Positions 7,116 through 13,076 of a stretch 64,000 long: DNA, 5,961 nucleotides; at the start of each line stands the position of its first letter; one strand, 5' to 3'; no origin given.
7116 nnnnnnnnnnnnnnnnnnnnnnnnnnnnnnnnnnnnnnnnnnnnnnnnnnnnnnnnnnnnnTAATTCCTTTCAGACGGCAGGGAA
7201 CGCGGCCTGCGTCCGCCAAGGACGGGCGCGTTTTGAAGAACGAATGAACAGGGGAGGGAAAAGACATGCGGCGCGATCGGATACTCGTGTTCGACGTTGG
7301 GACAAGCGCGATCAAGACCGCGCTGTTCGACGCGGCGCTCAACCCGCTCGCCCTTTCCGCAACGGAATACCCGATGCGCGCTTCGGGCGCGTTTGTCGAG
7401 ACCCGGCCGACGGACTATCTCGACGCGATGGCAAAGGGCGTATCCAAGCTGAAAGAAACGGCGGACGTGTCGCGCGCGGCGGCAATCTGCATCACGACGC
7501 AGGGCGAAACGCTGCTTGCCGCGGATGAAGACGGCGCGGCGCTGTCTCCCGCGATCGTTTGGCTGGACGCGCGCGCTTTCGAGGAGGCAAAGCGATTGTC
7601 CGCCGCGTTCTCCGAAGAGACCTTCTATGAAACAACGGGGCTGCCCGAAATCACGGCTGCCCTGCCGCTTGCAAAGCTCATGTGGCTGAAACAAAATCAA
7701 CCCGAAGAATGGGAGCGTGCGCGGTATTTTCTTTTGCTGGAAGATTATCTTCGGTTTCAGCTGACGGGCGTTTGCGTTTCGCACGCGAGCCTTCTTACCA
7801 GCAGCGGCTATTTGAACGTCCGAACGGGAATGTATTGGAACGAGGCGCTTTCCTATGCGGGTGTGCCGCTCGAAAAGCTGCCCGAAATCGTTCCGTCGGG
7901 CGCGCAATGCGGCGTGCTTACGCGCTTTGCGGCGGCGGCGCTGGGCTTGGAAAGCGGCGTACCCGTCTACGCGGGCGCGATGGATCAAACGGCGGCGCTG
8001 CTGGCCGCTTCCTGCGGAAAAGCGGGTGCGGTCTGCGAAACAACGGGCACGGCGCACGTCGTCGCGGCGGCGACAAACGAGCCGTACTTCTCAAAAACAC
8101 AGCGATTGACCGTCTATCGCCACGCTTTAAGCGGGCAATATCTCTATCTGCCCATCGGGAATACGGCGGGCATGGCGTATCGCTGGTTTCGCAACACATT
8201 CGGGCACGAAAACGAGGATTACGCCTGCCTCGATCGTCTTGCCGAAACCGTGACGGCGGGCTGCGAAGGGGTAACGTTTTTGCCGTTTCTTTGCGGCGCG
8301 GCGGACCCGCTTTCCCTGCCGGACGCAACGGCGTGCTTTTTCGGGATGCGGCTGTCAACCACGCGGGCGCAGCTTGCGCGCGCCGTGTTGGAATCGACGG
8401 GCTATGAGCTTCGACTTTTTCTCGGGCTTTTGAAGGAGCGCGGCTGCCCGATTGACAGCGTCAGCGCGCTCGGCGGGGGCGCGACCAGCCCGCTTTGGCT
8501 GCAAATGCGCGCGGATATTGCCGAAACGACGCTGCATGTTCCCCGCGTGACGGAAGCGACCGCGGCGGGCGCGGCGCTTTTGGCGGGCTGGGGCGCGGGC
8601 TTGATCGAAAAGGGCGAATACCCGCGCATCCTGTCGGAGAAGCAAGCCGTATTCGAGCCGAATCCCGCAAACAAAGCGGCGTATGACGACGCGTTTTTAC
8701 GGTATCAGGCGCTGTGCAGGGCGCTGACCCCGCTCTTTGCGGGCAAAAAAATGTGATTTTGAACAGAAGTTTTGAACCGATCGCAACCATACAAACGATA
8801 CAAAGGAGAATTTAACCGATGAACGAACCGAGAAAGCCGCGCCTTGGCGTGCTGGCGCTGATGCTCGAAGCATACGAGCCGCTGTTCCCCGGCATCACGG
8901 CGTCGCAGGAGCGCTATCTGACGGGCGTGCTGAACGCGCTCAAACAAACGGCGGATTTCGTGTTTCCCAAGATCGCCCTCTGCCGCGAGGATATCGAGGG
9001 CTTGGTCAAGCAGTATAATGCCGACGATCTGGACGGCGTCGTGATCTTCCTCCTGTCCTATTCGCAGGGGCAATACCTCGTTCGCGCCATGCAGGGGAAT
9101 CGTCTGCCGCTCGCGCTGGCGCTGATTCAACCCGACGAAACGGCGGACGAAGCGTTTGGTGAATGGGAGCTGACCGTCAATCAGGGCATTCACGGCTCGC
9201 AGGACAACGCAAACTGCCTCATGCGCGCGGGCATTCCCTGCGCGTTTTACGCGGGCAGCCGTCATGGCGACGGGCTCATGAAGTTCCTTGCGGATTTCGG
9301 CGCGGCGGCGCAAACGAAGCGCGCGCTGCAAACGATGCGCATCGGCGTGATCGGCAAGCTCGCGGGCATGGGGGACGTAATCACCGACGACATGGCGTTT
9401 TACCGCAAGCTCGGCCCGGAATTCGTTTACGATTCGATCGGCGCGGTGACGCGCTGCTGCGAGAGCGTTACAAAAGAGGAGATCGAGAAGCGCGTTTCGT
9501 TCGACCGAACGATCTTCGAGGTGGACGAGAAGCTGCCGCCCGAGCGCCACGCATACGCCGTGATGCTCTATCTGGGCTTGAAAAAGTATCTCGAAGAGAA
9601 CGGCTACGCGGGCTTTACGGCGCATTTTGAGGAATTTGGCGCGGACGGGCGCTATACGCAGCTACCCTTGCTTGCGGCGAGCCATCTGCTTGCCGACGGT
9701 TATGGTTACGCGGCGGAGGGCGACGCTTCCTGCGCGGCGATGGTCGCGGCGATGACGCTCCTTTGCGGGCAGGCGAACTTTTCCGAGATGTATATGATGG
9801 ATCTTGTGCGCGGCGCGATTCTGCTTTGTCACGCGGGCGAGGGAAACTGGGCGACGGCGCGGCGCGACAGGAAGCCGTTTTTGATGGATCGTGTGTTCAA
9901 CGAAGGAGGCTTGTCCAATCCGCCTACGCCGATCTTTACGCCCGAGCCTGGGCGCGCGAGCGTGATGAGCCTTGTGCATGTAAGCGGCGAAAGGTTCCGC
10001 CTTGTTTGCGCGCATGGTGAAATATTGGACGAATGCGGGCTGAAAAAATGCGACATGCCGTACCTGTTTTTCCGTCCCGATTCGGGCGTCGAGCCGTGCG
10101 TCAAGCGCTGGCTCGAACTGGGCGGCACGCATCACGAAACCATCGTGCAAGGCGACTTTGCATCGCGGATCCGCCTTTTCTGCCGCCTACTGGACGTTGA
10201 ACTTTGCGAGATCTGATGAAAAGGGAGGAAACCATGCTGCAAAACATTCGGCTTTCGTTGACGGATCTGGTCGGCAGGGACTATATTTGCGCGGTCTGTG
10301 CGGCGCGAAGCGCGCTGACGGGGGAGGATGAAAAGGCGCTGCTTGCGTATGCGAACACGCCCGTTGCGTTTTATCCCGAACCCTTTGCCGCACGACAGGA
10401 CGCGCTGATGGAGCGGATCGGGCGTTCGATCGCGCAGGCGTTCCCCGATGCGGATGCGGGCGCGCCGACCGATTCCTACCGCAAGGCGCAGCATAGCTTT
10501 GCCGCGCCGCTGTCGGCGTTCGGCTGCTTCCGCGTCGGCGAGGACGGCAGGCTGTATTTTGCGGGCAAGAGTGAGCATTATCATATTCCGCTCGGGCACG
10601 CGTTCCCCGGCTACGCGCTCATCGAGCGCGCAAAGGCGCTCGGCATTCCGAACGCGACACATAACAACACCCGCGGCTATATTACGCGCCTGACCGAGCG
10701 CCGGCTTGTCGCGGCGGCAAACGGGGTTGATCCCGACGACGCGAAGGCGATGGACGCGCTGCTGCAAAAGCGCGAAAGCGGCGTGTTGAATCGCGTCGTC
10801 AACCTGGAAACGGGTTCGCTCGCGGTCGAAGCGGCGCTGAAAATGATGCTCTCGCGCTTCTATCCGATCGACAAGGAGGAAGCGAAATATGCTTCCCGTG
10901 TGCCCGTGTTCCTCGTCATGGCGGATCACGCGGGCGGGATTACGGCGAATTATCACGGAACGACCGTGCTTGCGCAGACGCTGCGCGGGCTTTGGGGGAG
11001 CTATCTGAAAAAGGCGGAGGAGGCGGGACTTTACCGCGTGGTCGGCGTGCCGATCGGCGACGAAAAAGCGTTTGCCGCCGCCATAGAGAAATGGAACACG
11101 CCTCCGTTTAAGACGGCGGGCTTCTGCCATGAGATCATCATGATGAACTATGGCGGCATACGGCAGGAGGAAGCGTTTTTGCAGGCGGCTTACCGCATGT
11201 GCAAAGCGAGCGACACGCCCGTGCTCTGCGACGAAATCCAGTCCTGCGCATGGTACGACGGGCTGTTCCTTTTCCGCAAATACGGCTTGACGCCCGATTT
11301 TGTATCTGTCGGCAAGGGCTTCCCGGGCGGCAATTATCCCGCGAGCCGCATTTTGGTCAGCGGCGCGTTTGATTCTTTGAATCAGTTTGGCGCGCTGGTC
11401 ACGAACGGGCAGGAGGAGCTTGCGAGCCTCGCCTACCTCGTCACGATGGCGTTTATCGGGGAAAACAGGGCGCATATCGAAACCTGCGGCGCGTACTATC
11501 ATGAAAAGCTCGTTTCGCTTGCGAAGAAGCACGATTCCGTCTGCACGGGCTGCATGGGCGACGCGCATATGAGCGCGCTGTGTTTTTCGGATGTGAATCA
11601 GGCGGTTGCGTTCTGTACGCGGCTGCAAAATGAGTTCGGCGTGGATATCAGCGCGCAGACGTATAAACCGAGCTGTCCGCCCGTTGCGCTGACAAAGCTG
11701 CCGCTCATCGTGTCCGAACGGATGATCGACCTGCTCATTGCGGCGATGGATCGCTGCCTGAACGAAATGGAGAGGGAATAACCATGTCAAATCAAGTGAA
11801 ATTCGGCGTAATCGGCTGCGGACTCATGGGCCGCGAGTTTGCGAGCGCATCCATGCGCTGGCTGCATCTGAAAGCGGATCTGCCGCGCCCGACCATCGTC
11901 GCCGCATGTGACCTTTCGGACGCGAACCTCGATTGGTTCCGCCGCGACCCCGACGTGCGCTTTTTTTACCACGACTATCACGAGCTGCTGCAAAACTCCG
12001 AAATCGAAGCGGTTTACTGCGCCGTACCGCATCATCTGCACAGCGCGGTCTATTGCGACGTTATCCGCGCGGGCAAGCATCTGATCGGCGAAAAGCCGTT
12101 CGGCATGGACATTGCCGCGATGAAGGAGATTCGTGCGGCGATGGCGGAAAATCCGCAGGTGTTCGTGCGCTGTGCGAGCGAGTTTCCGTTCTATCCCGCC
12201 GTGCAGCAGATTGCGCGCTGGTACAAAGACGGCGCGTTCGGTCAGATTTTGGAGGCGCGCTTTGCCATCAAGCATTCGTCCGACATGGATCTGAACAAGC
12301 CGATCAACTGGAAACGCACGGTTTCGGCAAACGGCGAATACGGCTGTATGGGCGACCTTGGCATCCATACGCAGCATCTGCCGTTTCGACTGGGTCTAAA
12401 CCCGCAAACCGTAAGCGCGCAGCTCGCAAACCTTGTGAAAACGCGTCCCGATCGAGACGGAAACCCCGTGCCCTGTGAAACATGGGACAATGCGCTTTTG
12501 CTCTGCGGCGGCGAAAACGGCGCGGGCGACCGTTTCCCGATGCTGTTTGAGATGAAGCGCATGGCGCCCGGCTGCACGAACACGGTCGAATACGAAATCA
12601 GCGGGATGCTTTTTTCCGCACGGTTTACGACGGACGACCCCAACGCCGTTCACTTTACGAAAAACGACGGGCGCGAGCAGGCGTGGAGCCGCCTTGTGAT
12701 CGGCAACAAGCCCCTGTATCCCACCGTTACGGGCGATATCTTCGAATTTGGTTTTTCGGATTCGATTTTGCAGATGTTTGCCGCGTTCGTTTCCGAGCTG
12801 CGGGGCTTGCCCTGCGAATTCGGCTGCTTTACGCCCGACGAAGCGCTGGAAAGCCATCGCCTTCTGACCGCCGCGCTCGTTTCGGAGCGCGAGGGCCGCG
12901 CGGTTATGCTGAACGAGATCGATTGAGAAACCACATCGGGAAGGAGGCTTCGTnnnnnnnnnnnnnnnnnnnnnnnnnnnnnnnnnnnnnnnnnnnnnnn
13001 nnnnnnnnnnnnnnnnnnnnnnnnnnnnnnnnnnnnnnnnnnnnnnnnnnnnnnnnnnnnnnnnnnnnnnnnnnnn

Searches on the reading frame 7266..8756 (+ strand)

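Call 50: search_protein_families(library=pfam, max_evalue=0.00001, proteins=[window:7266-8756:+])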
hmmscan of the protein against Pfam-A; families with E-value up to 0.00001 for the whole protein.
window:7266-8756:+ (496 aa): 2 families
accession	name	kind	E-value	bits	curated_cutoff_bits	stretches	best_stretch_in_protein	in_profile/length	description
PF00370.27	FGGY_N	-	5.4e-49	167.4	28.8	1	6-246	2-244/245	FGGY family of carbohydrate kinases, N-terminal domain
PF02782.22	FGGY_C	-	9e-29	101.1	27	1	259-443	4-197/198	FGGY family of carbohydrate kinases, C-terminal domain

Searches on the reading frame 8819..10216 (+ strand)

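Call 50: search_protein_families(library=pfam, max_evalue=0.00001, proteins=[window:8819-10216:+])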
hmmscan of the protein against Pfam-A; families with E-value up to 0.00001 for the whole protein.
window:8819-10216:+ (465 aa): 2 families
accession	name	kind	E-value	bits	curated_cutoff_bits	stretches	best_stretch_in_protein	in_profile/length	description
PF11762.14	Arabinose_Iso_C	-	5.6e-29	101.2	25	1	319-461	2-144/144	L-arabinose isomerase C-terminal domain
PF24856.1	AraA_central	-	1.6e-17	64.8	24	1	195-315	23-145/148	L-arabinose isomerase central domain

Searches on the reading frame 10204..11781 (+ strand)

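Call 50: search_protein_families(library=pfam, max_evalue=0.00001, proteins=[window:10204-11781:+])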
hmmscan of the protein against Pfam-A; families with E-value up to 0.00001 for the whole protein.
window:10204-11781:+ (525 aa): 1 family
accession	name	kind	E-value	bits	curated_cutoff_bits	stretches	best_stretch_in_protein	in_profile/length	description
PF00202.27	Aminotran_3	-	3.2e-16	59.5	30.5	1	183-518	75-402/403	Aminotransferase class-III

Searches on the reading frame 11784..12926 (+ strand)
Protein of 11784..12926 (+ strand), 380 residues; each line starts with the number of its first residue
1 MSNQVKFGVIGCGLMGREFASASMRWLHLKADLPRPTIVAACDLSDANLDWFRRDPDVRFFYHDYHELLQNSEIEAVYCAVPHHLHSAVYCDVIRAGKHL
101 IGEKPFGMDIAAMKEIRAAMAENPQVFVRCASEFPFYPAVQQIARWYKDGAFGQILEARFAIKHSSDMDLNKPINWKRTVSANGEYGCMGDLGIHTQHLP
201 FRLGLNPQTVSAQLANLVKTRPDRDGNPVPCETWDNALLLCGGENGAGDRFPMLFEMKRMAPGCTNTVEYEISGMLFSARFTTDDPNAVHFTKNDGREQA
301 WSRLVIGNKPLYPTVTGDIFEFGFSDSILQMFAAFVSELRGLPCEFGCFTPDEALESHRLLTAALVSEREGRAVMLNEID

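Call 50: search_protein_families(library=pfam, max_evalue=0.00001, proteins=[window:11784-12926:+])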
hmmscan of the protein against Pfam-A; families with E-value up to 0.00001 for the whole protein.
window:11784-12926:+ (380 aa): 2 families
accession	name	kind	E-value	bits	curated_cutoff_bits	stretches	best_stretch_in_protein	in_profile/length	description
PF01408.29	GFO_IDH_MocA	-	1e-16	62.2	24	1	6-126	2-115/120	Oxidoreductase family, NAD-binding Rossmann fold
PF22725.1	GFO_IDH_MocA_C3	-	8.1e-08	32.7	27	1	140-247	1-96/124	GFO/IDH/MocA C-terminal domain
